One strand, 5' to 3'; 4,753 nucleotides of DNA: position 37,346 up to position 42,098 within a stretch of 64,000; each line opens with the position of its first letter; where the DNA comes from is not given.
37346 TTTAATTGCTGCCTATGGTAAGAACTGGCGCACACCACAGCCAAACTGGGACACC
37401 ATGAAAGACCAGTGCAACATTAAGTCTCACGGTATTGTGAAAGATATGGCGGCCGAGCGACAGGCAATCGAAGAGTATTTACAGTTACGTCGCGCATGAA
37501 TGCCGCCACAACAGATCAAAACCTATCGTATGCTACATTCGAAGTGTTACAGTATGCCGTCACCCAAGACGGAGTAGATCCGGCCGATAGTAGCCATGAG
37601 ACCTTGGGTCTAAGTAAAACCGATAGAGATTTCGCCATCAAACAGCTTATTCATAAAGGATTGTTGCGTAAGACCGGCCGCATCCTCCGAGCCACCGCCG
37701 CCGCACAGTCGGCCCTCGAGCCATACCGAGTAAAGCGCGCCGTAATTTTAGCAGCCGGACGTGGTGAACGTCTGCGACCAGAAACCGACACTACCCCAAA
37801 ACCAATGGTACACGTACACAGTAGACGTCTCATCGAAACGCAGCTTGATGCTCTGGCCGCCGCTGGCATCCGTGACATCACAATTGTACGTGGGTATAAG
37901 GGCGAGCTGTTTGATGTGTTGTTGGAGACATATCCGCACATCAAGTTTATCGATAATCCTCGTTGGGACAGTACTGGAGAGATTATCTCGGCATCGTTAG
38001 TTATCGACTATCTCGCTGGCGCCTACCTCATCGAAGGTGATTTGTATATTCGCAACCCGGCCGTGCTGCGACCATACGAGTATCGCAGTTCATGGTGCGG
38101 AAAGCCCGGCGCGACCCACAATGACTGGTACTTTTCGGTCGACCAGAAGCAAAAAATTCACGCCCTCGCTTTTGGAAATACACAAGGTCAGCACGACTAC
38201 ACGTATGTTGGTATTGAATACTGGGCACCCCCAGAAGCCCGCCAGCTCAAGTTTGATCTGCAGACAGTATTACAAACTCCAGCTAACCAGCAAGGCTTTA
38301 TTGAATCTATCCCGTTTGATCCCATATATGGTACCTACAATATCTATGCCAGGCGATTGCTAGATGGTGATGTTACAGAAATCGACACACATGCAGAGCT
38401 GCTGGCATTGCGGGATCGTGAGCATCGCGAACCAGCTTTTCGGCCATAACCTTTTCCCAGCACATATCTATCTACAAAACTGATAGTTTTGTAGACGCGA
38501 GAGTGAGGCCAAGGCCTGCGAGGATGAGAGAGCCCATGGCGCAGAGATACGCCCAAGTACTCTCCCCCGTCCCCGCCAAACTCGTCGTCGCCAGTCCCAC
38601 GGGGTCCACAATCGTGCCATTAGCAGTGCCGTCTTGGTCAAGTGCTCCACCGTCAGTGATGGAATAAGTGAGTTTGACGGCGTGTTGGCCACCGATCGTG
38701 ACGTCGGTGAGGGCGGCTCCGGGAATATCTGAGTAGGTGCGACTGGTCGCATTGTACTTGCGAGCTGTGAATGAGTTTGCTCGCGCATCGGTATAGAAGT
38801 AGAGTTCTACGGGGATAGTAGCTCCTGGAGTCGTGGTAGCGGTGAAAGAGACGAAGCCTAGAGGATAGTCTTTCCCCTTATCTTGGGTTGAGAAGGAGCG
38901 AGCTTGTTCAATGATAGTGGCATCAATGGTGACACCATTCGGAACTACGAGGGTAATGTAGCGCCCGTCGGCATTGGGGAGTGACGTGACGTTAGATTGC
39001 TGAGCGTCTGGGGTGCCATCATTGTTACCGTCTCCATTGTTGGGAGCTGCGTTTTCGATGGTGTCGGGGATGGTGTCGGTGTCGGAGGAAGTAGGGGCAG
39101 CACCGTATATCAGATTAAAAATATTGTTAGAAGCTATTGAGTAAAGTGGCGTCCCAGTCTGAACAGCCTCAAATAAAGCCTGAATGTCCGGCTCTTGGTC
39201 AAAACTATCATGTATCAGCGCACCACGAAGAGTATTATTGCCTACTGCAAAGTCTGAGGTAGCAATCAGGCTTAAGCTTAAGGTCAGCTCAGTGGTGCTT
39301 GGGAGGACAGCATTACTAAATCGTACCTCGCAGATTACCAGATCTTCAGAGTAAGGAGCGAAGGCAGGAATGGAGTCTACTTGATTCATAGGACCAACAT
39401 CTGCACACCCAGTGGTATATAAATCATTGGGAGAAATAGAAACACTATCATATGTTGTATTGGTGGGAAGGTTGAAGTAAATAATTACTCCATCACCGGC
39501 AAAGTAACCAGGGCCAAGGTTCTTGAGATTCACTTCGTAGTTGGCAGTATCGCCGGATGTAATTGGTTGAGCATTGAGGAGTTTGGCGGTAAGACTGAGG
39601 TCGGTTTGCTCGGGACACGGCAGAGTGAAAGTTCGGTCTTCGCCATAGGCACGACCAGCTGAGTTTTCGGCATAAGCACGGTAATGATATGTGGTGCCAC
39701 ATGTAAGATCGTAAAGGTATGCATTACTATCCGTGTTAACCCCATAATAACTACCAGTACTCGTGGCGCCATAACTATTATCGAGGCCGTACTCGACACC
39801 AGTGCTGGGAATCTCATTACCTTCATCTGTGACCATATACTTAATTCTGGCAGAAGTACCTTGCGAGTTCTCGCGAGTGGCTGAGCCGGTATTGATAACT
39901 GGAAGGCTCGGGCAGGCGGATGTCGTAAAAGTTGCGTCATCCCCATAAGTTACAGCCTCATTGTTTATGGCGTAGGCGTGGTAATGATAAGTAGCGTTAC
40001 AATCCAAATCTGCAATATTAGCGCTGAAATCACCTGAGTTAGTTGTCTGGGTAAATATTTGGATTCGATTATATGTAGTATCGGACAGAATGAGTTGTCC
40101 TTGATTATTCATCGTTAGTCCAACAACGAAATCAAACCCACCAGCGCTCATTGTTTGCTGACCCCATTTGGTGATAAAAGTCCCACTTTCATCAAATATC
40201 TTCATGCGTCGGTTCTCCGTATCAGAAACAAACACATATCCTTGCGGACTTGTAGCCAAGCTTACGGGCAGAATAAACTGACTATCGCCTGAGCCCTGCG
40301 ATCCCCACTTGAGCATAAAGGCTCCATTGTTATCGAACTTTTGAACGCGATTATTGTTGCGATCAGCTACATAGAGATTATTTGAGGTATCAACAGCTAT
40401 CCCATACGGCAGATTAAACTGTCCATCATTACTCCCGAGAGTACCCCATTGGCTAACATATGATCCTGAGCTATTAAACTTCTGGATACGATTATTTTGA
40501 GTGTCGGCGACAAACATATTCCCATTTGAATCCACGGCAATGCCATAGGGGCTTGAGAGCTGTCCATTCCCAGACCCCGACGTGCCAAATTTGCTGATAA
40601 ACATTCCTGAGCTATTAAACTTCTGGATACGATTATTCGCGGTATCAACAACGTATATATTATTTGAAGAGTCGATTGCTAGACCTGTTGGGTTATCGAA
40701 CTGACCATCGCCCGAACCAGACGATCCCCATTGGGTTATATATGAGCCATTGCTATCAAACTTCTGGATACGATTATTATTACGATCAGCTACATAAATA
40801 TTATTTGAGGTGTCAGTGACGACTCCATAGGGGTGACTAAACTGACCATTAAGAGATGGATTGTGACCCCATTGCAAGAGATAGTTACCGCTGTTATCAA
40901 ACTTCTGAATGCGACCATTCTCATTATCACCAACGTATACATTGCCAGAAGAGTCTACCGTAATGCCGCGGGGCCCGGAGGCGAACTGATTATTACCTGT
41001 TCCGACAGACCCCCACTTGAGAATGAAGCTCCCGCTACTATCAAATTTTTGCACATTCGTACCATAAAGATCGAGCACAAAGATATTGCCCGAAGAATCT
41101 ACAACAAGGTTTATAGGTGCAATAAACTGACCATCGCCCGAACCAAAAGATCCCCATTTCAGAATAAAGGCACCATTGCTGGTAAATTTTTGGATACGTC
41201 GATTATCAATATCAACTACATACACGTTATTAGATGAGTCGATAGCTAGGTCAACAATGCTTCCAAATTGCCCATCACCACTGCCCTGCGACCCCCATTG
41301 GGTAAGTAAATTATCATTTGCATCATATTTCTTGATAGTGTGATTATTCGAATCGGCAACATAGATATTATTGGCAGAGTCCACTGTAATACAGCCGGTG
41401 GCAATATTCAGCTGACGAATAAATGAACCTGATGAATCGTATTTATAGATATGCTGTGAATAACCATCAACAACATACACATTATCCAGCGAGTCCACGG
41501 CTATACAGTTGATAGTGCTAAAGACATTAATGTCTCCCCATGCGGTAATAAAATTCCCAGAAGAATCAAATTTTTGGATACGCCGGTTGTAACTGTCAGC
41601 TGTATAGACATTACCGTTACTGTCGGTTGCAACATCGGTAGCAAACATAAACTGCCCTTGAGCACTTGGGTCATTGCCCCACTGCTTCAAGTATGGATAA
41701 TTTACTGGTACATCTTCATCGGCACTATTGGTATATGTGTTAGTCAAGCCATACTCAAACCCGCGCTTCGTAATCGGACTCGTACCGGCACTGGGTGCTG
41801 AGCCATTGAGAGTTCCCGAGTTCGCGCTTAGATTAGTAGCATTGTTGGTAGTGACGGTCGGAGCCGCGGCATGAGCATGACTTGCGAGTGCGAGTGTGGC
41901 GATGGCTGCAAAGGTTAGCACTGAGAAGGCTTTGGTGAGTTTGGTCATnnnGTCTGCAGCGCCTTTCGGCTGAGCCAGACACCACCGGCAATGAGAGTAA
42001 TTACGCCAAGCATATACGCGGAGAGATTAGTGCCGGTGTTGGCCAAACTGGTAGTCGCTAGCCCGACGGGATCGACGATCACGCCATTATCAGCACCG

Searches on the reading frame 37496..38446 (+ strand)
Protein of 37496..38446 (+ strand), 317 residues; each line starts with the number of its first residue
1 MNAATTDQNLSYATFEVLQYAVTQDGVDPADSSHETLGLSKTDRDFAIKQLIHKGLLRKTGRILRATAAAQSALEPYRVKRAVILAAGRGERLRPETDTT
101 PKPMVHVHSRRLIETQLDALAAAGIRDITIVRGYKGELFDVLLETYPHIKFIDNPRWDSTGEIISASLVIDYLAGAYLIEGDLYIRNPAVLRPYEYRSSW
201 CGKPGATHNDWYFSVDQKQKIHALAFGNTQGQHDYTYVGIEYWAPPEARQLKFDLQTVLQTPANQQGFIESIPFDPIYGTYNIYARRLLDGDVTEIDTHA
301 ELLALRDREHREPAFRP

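Call 3: search_protein_families(library=pfam, proteins=[window:37496-38446:+], max_evalue=0.1)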
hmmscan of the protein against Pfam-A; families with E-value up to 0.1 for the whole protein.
window:37496-38446:+ (317 aa): 4 families
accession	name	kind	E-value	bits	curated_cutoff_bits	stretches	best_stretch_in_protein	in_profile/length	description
PF00483.29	NTP_transferase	-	5.3e-11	43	21.2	1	82-143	2-65/245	Nucleotidyl transferase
PF12804.13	NTP_transf_3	-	7.5e-09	36.4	27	1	82-164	1-74/160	MobA-like NTP transferase domain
PF01128.25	IspD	-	0.009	16.2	27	1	82-144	3-64/221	2-C-methyl-D-erythritol 4-phosphate cytidylyltransferase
PF06969.22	HemN_C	-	0.078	13.5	24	0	25-70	19-64/67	HemN C-terminal domain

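Call 4: search_protein_families(library=ncbifam, proteins=[window:37496-38446:+], max_evalue=0.1)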
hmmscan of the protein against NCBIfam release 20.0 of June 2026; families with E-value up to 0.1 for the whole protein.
window:37496-38446:+ (317 aa): 36 families (the best 25 are shown)
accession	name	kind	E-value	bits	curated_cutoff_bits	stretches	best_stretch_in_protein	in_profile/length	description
NF045761.1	NAMPUrTaseMurU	equivalog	6.2e-18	65.5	250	1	81-139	2-60/226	N-acetylmuramate alpha-1-phosphate uridylyltransferase MurU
TIGR03992.1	Arch_glmU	subfamily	1.8e-16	60.1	292.1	1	81-191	2-115/393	bifunctional sugar-1-phosphate nucleotidylyltransferase/acetyltransferase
NF041313.1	UDPGP_AglF_Halo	equivalog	6.6e-14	51.9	400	1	81-137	2-58/234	UTP--glucose-1-phosphate uridylyltransferase AglF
NF041173.1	Sug_nt_acttase_Thmprot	equivalog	8.7e-11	41.4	600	1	81-192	2-115/405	bifunctional sugar-1-phosphate nucleotidylyltransferase/acetyltransferase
NF052502.1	man1P_GTase_Rv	exception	7e-10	38.3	440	1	82-140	3-61/352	mannose-1-phosphate guanylyltransferase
TIGR01208.1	rmlA_long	equivalog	9.6e-10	37.9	320.25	1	81-135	1-56/353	glucose-1-phosphate thymidylyltransferase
TIGR02623.1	G1P_cyt_trans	equivalog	4.9e-09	36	300.25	1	81-142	2-63/255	glucose-1-phosphate cytidylyltransferase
NF045697.1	MurNAcPUrMurU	equivalog_domain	6.3e-08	32.3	370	1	83-129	1-47/229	N-acetylmuramate alpha-1-phosphate uridylyltransferase MurU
TIGR01099.1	galU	equivalog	1.4e-07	31.4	326.8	1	79-134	1-56/261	UTP--glucose-1-phosphate uridylyltransferase GalU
NF045665.1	NTPtran_DVU1551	equivalog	7.3e-07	28.5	315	1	81-158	2-73/359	DVU_1551 family NTP transferase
NF001947.0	PRK00725.1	subfamily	8.9e-07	28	470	1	79-136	16-74/426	glucose-1-phosphate adenylyltransferase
TIGR02091.1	glgC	equivalog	2e-06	27.1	424.9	1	82-139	3-62/364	glucose-1-phosphate adenylyltransferase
NF041135.1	IPPtranDIPPsyn_Thcocales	equivalog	3.3e-06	26.3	580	1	81-155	2-74/419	bifunctional L-myo-inositol-1-phosphate cytidylyltransferase/CDP-L-myo-inositol myo-inositolphosphotransferase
NF002023.0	PRK00844.1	subfamily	1.1e-05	24.5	458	1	82-139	9-67/408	glucose-1-phosphate adenylyltransferase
NF009928.0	PRK13389.1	equivalog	2e-05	23.9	548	1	78-132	7-61/302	UTP--glucose-1-phosphate uridylyltransferase GalU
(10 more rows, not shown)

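Call 43: search_solved_structures(query=window:37496-38446:+, max_evalue=1e-8, show_alignments=3)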
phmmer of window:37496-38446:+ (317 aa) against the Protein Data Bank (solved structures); distinct sequences matched with E-value up to 1e-8: 6.
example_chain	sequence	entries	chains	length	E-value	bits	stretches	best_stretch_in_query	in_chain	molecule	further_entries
1jyk_A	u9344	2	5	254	7.7e-21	78.3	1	74-255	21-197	CTP:phosphocholine Cytidylyltransferase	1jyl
6pd1_A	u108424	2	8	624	1.2e-11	48.1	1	79-219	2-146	Nucleotidyl transferase/aminotransferase, class V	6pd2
4y7t_A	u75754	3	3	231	2.1e-10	44.1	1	81-140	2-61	Nucleotidyl transferase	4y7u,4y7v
5z09_A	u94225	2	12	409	2.1e-10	44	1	81-188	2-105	Dual sugar-1-phosphate nucleotidylyltransferase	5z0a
2ggo_A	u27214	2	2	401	3.7e-10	43.3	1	81-187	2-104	401aa long hypothetical glucose-1-phosphate thymidylyltransferase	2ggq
8hhd_A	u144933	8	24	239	1.9e-09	40.9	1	81-143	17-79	Nucleotidyl transferase | N-acetylmuramate alpha-1-phosphate uridylyltransferase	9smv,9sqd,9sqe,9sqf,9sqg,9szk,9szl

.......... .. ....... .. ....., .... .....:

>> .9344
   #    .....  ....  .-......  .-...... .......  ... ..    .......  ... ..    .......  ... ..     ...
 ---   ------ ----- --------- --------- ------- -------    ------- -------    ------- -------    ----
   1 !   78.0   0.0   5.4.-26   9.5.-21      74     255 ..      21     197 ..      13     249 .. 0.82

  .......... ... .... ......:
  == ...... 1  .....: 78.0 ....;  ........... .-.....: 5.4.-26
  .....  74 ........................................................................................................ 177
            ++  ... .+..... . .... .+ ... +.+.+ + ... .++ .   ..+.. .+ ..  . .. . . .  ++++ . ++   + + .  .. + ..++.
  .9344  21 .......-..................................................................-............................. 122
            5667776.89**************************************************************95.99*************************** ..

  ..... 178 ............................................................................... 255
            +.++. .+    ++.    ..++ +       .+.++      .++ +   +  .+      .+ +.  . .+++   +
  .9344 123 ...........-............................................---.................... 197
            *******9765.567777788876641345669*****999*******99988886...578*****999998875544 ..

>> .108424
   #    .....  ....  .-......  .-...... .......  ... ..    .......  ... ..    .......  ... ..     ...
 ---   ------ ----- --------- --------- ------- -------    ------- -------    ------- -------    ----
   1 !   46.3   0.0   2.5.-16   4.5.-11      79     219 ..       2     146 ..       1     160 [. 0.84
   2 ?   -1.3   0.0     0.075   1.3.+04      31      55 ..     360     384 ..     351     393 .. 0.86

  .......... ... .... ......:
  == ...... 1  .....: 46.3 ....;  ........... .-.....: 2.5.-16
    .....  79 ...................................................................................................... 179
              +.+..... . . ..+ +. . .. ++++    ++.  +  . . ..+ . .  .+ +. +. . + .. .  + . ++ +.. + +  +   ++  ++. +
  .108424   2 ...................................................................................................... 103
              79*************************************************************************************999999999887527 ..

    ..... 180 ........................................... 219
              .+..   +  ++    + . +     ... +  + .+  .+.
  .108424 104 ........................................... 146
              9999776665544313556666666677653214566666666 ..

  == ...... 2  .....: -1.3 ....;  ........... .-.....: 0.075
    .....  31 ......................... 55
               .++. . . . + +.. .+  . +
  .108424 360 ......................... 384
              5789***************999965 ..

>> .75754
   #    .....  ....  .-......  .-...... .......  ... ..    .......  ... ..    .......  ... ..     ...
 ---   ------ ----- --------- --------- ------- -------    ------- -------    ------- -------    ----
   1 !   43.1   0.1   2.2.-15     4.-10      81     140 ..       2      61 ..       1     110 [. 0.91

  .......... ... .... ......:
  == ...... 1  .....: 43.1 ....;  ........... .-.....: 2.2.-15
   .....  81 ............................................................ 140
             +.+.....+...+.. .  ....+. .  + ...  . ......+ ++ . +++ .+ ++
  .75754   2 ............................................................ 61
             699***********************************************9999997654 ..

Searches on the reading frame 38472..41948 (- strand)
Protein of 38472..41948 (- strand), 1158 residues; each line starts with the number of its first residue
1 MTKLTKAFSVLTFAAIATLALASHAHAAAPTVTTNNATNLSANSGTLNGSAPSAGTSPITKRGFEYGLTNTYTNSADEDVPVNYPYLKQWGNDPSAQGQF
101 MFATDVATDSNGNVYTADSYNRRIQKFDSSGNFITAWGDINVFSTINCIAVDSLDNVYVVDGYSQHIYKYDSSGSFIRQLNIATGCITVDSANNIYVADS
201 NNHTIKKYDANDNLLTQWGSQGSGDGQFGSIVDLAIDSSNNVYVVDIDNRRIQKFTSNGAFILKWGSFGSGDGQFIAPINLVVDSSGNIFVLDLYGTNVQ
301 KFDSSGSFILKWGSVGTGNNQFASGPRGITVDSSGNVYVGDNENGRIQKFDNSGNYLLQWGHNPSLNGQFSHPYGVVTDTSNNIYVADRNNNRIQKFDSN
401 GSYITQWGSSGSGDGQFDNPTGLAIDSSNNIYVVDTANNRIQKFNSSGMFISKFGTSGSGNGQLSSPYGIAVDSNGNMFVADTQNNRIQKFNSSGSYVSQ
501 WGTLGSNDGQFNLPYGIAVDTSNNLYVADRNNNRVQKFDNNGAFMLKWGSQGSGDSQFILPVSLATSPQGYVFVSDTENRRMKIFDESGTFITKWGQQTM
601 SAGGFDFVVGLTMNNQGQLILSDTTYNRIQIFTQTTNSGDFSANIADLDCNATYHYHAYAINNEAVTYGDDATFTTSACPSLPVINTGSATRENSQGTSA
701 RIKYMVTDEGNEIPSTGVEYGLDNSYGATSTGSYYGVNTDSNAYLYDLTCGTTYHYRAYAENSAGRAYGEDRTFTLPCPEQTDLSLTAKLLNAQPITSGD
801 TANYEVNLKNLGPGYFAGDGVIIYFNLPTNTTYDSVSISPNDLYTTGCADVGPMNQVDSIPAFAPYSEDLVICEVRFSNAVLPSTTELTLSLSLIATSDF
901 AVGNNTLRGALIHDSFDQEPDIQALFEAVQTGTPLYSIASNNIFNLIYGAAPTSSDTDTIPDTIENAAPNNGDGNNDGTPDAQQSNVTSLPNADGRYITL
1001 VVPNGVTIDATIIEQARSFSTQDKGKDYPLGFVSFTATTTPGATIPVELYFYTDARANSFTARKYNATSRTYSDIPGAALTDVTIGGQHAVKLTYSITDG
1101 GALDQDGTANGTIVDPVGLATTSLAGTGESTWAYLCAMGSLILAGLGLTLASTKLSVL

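Call 11: search_protein_families(library=pfam, proteins=[window:38472-41948:-], max_evalue=0.001)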
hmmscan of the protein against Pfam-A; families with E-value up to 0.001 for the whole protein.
window:38472-41948:- (1158 aa): 10 families
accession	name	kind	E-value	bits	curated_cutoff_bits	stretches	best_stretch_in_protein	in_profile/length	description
PF01436.27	NHL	-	1.1e-74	243.4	20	7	417-444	1-28/28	NHL repeat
PF17170.10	DUF5128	-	1e-29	104.2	22.9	4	377-452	49-126/321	6-bladed beta-propeller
PF06739.17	SBBP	-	5.3e-21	74.7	20.5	0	326-340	15-29/38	Beta-propeller repeat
PF08450.18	SGL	-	1.5e-18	67.7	26.3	1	418-501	134-220/246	SMP-30/Gluconolactonase/LRE-like region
PF25021.1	TEN_NHL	-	9.2e-14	51.6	27.1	0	461-495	138-170/357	Teneurin NHL domain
PF22701.2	Mala_s_1-like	-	5e-13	49.7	27.5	1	283-405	47-164/195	Mal s 1 allergenic protein-like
PF24684.1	Vgb_lyase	-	2.8e-12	46.5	50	1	323-543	12-212/290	Virginiamycin B lyase family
PF13449.12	Phytase-like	-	2.3e-07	31.5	27.6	0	469-501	72-104/284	Esterase-like activity of phytase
PF09000.15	Cytotoxic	-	6.1e-06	26.9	22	0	190-215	34-59/80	Cytotoxic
PF07494.17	Reg_prop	-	0.00065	20.1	20.4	0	468-481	8-21/24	Two component regulator propeller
